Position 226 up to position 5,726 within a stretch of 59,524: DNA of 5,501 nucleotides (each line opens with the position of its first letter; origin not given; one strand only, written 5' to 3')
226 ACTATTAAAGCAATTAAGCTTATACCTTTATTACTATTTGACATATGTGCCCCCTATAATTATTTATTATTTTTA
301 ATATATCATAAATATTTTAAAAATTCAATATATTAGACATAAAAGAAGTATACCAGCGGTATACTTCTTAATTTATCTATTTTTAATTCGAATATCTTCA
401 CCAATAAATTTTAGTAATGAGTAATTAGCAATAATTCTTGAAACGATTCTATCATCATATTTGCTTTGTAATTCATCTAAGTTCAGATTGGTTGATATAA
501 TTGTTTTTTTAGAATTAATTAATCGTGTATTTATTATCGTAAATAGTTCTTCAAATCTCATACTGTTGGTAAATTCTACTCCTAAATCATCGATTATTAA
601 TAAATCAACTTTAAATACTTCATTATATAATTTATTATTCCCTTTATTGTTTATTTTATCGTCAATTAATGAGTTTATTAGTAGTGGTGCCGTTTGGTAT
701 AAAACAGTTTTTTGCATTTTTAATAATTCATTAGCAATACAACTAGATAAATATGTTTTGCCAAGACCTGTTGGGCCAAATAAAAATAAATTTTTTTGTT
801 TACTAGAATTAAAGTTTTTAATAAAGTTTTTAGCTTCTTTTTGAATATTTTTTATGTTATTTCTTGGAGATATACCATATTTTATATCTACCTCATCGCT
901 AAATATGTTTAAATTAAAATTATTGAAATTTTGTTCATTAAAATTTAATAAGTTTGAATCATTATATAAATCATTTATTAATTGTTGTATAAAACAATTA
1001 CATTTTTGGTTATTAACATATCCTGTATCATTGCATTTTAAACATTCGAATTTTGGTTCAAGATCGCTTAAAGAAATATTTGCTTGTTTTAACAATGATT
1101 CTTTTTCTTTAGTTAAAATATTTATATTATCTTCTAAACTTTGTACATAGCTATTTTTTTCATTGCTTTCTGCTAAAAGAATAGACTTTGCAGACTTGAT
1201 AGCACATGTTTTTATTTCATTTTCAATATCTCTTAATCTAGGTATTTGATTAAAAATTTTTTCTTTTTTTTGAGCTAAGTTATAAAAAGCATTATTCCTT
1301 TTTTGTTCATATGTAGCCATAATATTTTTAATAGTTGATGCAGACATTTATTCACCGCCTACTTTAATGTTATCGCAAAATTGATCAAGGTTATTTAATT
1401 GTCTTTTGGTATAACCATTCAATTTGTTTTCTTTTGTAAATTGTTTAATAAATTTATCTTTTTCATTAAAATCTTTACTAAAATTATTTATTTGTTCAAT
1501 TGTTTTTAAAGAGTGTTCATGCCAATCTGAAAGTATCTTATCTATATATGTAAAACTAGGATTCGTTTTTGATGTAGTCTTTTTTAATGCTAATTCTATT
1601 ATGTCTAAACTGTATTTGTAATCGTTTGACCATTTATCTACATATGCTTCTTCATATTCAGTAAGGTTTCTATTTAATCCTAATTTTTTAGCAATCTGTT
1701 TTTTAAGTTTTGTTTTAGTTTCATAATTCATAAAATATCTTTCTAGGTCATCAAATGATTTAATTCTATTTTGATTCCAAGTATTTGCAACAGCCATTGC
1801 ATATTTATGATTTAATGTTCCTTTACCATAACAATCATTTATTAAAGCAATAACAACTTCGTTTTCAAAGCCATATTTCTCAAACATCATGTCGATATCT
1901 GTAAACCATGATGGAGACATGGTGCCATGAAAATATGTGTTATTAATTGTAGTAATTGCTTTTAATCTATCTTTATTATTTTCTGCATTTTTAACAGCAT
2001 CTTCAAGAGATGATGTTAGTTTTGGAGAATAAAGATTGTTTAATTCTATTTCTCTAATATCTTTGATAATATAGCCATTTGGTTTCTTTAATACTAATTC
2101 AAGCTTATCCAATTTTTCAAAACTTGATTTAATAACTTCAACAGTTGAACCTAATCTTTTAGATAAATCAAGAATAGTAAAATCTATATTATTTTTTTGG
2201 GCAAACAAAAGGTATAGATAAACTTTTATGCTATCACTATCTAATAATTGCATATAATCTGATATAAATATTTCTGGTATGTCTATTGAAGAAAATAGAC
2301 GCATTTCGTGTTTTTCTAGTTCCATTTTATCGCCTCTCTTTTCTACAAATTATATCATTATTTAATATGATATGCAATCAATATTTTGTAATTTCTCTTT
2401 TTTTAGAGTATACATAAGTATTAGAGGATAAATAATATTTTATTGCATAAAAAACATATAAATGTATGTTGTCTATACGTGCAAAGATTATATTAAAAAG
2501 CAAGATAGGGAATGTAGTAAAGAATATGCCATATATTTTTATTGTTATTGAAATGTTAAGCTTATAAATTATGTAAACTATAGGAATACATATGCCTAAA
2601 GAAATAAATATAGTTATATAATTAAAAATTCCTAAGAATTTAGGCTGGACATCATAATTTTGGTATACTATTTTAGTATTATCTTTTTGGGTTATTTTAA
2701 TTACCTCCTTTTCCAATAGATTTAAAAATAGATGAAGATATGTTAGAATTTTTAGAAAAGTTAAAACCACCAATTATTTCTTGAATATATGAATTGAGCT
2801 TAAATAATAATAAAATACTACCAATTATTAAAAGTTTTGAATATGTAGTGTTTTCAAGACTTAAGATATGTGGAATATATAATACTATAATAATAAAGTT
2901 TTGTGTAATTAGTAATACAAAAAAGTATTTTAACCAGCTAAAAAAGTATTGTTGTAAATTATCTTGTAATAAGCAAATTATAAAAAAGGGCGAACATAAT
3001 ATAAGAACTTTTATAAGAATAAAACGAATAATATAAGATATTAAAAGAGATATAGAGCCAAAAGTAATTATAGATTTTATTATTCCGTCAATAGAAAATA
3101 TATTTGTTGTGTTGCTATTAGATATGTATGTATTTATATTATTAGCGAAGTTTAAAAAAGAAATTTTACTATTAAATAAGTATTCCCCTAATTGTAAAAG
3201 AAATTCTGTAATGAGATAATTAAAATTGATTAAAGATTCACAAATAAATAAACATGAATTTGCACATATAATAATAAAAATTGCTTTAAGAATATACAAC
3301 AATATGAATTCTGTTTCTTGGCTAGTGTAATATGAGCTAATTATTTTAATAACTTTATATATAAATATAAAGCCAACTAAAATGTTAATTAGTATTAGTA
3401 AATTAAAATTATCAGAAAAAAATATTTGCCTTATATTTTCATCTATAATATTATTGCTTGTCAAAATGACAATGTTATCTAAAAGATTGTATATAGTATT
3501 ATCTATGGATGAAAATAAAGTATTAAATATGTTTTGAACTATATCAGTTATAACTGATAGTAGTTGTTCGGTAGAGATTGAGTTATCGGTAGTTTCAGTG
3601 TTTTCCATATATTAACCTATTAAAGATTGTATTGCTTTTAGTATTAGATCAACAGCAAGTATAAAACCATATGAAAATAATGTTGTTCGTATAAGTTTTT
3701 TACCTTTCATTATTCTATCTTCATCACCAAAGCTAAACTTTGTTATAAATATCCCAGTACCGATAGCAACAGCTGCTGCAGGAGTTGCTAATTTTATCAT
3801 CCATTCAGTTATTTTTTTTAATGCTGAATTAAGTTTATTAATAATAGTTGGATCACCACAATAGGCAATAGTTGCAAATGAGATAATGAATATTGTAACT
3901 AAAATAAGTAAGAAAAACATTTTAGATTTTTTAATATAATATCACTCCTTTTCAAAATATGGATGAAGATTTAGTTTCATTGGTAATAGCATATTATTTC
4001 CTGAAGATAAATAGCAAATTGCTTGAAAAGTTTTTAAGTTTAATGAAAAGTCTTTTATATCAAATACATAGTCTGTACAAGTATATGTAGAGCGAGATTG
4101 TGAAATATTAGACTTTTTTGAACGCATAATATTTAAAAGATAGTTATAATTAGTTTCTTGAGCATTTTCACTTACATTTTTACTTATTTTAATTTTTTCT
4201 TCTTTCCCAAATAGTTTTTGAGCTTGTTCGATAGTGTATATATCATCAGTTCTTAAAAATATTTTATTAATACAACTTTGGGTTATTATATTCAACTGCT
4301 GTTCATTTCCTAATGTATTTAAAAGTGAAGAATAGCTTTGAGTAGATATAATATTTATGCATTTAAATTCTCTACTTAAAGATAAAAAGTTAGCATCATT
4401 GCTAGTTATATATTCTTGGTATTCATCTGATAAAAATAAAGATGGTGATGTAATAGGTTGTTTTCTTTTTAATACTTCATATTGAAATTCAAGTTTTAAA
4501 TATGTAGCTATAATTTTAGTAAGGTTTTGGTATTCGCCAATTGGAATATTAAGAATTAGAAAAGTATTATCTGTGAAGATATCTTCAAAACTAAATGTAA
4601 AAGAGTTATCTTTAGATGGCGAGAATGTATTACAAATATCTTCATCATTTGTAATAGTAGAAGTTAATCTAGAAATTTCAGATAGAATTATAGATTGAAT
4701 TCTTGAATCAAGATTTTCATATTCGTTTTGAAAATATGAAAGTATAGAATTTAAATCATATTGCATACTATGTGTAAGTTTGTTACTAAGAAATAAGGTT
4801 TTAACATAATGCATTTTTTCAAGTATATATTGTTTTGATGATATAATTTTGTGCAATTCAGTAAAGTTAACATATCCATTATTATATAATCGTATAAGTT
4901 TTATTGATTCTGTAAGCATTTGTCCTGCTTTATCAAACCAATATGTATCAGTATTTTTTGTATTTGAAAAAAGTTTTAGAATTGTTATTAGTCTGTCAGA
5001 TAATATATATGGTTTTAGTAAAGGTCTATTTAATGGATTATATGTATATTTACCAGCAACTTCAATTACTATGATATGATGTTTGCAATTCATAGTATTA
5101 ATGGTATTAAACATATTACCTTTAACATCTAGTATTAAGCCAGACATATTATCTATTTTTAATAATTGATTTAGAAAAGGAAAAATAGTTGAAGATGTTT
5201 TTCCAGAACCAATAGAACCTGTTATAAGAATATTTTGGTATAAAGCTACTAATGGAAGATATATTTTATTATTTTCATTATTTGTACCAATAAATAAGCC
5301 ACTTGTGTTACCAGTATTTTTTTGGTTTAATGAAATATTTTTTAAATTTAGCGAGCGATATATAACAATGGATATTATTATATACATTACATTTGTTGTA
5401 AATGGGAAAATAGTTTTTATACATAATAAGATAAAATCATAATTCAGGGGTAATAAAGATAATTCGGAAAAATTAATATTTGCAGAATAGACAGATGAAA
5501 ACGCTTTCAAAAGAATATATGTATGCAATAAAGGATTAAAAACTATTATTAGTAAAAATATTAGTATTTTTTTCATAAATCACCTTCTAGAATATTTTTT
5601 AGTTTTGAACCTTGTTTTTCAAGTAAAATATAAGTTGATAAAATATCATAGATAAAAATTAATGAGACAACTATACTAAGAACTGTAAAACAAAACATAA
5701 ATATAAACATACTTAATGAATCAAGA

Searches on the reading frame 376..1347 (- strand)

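Call 99: search_protein_families(library=pfam, proteins=[window:376-1347:-], max_evalue=0.001)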
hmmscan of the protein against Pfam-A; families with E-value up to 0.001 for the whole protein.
window:376-1347:- (324 aa): 6 families
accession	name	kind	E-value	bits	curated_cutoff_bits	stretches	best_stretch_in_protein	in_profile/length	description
PF01695.23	IstB_IS21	-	1.5e-16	61.1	24.1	1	183-322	91-233/238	IstB-like ATP binding protein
PF00308.24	Bac_DnaA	-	2.7e-15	57.4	23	1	175-305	25-155/162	Bacterial DnaA ATPAse domain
PF02562.22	PhoH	-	0.00035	20.6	27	0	165-213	2-48/205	PhoH-like protein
PF00004.35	AAA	-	0.0005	21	21.2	0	188-304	2-126/131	ATPase family associated with various cellular activities (AAA)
PF04851.21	ResIII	-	0.00071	20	22.5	1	166-215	5-56/164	Type III restriction enzyme, res subunit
PF01637.24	ATPase_2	-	0.00082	19.7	33.2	0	178-220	14-56/225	ATPase domain predominantly from Archaea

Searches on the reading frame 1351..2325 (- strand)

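Call 99: search_protein_families(library=pfam, proteins=[window:1351-2325:-], max_evalue=0.001)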
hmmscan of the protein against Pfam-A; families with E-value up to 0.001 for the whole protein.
window:1351-2325:- (325 aa): 1 family
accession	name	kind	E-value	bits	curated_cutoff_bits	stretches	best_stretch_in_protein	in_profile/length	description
PF07261.16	DnaB_2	-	1.3e-30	105.3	22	2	212-281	4-72/74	Replication initiation and membrane attachment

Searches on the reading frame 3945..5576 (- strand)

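Call 99: search_protein_families(library=pfam, proteins=[window:3945-5576:-], max_evalue=0.001)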
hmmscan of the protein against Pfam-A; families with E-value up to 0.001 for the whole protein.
window:3945-5576:- (544 aa): 2 families
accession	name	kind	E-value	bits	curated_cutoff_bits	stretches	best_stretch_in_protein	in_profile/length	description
PF10412.15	TrwB_AAD_bind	-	2e-08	34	20.5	1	395-487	263-354/387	Type IV secretion-system coupling protein DNA-binding domain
PF12696.13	TraG-D_C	-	6e-06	26.6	22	1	380-484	3-98/126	TraM recognition site of TraD and TraG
